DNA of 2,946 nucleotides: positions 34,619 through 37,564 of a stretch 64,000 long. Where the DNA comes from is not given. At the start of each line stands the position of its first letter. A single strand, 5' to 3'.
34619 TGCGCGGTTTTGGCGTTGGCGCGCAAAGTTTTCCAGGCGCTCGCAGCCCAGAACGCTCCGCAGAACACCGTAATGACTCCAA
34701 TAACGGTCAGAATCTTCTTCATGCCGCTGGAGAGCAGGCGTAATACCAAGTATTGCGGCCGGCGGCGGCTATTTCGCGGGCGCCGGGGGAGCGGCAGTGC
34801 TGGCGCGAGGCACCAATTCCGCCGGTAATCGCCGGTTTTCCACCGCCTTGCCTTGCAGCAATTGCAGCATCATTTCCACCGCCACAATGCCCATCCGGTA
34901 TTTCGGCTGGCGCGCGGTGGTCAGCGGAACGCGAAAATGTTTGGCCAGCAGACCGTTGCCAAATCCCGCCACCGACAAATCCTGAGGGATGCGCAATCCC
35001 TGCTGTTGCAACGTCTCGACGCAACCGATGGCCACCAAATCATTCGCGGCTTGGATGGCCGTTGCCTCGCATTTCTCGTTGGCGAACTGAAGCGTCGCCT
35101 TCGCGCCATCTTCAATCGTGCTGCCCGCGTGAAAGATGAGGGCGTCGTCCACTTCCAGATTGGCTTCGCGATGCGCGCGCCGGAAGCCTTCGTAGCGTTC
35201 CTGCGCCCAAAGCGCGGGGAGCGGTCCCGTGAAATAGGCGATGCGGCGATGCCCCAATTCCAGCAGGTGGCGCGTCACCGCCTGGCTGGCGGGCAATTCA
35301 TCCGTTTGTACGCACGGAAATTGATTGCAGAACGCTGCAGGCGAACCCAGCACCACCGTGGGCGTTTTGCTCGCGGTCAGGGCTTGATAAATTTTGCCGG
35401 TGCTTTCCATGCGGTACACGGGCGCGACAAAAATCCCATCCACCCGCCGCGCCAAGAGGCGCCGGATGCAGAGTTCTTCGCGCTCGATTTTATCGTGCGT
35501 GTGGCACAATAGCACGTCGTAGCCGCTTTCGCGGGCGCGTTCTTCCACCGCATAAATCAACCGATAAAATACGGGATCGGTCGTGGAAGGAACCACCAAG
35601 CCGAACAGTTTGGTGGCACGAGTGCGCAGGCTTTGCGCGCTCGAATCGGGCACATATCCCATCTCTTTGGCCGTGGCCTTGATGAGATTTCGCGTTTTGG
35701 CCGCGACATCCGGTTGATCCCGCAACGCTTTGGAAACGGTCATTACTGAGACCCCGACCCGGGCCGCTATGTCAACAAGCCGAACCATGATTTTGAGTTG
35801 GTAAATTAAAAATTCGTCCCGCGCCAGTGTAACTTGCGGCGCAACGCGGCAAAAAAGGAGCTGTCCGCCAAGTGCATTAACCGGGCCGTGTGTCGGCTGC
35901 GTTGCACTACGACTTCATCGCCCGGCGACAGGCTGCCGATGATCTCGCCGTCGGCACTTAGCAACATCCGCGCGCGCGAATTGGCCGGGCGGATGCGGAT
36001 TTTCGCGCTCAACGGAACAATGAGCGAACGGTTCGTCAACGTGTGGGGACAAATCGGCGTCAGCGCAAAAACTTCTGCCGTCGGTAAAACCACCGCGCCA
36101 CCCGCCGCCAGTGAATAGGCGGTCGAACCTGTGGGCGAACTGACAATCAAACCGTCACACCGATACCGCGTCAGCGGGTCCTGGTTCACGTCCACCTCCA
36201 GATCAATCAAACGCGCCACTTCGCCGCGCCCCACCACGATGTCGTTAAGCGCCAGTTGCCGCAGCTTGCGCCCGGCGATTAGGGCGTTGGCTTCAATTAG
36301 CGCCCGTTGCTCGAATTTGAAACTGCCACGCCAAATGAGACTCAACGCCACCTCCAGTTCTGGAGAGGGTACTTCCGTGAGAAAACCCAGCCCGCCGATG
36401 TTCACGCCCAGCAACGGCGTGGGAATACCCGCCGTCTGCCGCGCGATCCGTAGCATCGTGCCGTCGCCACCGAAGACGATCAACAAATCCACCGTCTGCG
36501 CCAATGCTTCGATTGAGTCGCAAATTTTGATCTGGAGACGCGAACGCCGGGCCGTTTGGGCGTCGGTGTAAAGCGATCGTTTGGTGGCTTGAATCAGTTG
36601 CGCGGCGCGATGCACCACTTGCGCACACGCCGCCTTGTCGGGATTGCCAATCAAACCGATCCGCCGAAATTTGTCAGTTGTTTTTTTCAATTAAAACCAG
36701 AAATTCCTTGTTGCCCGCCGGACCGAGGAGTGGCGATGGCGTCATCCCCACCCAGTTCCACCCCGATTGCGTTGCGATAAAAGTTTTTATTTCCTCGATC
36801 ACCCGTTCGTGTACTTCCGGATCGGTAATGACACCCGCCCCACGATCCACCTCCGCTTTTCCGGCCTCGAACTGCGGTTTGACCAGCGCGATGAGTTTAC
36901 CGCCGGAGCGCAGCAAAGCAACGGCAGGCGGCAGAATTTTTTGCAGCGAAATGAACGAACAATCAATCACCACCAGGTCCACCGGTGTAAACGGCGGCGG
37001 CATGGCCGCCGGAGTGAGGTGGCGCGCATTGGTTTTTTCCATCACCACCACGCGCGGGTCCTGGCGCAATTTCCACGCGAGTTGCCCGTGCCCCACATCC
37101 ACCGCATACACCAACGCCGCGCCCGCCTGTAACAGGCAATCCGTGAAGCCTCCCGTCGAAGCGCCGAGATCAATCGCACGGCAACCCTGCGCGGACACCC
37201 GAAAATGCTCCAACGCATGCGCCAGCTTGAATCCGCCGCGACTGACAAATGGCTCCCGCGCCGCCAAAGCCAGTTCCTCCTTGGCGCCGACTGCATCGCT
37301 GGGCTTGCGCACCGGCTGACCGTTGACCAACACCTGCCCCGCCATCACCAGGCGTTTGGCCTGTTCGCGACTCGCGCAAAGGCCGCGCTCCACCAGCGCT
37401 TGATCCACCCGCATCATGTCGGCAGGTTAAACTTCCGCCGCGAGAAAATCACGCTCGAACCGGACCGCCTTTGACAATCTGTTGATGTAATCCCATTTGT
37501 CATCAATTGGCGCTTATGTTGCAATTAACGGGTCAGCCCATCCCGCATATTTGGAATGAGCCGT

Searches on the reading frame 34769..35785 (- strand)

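Call 45: search_protein_families(library=pfam, proteins=[window:34769-35785:-], max_evalue=0.001)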
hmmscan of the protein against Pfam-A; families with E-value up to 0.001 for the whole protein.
window:34769-35785:- (338 aa): 4 families
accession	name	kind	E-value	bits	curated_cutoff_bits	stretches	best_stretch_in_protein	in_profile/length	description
PF13377.12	Peripla_BP_3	-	2.1e-35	122.7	26.5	1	172-330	2-167/167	Periplasmic binding protein-like domain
PF00532.27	Peripla_BP_1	-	1.7e-32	113.5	22.2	1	61-316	4-269/281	Periplasmic binding proteins and sugar binding domain of LacI family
PF13407.12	Peripla_BP_4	-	1.7e-16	61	35.1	1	61-313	1-257/258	Periplasmic binding protein domain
PF00356.27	LacI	-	7.2e-13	48.5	27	1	3-47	2-46/46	Bacterial regulatory proteins, lacI family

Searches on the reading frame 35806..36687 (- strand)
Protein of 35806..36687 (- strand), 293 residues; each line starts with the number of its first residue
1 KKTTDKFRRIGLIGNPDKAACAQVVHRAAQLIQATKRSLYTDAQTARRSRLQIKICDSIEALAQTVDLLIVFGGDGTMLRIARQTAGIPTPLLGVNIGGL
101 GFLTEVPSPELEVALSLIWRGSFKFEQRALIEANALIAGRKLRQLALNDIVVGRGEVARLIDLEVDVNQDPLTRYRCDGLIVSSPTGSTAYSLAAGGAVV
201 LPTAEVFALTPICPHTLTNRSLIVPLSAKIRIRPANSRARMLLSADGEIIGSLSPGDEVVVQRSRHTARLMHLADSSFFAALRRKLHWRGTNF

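Call 45: search_protein_families(library=pfam, proteins=[window:35806-36687:-], max_evalue=0.001)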
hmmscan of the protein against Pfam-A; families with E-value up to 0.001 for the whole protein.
window:35806-36687:- (293 aa): 2 families
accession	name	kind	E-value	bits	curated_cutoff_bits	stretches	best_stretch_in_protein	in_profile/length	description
PF20143.4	NAD_kinase_C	-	1.7e-34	118.7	23.7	1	147-272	1-125/126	ATP-NAD kinase C-terminal domain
PF01513.26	NAD_kinase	-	2.5e-15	57.4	25.5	1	10-120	1-127/130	ATP-NAD kinase N-terminal domain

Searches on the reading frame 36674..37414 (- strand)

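Call 45: search_protein_families(library=pfam, proteins=[window:36674-37414:-], max_evalue=0.001)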
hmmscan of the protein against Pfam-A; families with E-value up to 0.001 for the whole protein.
window:36674-37414:- (246 aa): 3 families
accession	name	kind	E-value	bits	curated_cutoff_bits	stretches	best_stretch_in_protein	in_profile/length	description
PF01728.25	FtsJ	-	1e-44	153.1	24.1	1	56-242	1-179/181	FtsJ-like methyltransferase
PF01479.30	S4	-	3e-14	52.9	22.8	1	1-47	1-47/48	S4 domain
PF22421.1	SYY_C-terminal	-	0.00036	20.8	27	1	4-47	22-65/83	Tyrosine--tRNA ligase SYY-like C-terminal domain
